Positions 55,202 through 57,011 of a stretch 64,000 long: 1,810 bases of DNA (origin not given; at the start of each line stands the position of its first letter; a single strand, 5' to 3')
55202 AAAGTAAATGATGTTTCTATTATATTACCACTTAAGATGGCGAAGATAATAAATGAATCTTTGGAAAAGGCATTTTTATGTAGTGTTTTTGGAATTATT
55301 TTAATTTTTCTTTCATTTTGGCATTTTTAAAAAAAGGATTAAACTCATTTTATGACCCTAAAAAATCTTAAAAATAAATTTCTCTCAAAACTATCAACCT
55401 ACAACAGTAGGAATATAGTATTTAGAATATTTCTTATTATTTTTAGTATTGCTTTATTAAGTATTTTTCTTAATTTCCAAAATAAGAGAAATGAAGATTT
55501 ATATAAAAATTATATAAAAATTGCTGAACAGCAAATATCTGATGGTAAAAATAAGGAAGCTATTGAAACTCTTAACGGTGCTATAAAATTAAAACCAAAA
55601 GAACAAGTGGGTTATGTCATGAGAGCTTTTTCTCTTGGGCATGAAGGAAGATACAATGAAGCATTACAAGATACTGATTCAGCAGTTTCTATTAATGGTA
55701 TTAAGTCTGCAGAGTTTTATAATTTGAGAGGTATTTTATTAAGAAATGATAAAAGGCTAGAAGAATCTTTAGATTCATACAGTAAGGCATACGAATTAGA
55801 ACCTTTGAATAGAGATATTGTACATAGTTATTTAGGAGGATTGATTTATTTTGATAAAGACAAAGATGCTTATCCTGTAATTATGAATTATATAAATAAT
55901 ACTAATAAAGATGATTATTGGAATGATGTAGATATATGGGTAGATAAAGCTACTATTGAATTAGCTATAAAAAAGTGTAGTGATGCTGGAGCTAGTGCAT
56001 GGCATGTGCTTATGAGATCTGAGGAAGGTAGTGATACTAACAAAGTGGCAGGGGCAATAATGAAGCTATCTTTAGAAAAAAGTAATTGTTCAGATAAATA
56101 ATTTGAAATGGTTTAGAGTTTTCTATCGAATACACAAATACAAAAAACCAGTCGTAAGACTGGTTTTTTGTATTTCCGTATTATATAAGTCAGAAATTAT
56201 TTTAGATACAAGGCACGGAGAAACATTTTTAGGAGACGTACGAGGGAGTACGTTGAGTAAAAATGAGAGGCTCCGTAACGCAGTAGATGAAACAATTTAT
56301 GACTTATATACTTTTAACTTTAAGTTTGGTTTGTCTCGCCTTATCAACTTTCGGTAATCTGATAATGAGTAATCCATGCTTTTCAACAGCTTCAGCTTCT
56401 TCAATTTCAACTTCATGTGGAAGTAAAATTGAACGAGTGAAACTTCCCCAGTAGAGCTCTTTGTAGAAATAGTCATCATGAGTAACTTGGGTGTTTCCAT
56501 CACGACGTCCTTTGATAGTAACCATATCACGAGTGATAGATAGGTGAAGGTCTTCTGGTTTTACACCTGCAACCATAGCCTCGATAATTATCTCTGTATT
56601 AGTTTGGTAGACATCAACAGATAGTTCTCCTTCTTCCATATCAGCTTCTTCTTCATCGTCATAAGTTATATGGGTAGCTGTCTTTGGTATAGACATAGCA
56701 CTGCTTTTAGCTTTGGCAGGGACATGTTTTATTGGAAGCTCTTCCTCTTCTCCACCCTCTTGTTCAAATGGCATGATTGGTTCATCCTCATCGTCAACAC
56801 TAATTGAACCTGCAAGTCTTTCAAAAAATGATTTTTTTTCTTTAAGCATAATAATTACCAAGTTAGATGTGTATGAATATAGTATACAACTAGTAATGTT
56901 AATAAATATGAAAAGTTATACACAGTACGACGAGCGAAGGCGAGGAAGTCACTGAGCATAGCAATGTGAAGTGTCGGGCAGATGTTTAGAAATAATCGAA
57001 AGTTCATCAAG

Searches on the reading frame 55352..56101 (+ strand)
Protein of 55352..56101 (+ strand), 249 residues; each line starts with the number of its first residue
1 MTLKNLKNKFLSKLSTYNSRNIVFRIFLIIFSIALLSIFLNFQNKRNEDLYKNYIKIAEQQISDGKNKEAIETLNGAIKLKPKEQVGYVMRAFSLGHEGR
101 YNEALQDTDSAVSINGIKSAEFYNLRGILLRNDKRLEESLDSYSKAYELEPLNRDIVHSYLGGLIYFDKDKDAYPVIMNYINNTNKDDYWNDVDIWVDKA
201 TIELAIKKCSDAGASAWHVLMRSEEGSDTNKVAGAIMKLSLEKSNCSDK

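Call 49: search_protein_families(library=pfam, proteins=[window:55352-56101:+], max_evalue=0.01)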
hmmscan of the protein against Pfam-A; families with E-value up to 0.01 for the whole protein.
window:55352-56101:+ (249 aa): 10 families
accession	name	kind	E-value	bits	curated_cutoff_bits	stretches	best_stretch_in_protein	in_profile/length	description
PF07719.23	TPR_2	-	4.9e-10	39.2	27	1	120-153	1-34/34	Tetratricopeptide repeat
PF00515.34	TPR_1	-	1.2e-08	34.9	27.8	1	120-151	1-32/34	Tetratricopeptide repeat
PF13181.12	TPR_8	-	3.5e-07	30.3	25.7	0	120-151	1-32/34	Tetratricopeptide repeat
PF13431.12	TPR_17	-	7.7e-06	26.2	24.4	0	77-106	5-34/34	Tetratricopeptide repeat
PF13414.12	TPR_11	-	1.1e-05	25.4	26.8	0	64-83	7-26/42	TPR repeat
PF23914.1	TPR_CcmH_CycH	-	6e-05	23.4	42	0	134-171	64-101/158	Cytochrome c-type biogenesis protein H TPR domain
PF25062.1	ARM_TT21_N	-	0.00027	21.2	40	1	50-184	61-194/222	Tetratricopeptide repeat protein 21 N-terminal ARM repeat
PF13428.12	TPR_14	-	0.0036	18.3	23.5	0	57-90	7-40/44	Tetratricopeptide repeat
PF20308.4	TPR-S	-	0.0054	17.7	27.6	0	68-151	3-90/102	Tetratricopeptide Repeats-Sensor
PF13424.12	TPR_12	-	0.0059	17.2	30.1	0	120-149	3-32/77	Tetratricopeptide repeat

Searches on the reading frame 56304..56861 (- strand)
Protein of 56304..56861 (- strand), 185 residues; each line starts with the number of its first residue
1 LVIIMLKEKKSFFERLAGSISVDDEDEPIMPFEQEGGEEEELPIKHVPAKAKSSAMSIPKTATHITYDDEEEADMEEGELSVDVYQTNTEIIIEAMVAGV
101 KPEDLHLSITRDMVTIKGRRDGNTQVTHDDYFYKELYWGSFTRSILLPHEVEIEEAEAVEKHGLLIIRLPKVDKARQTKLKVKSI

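Call 49: search_protein_families(library=pfam, proteins=[window:56304-56861:-], max_evalue=0.01)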
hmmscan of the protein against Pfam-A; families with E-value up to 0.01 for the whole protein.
window:56304-56861:- (185 aa): 3 families
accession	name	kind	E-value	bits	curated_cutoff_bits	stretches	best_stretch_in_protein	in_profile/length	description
PF00011.27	HSP20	-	4.4e-15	56.1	20.8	1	85-179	3-95/102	Hsp20/alpha crystallin family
PF04969.22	CS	-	0.00025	22.4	21.3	1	82-153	3-74/78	CS domain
PF17886.7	ArsA_HSP20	-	0.0074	16.3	22.5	0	83-167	19-61/63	HSP20-like domain found in ArsA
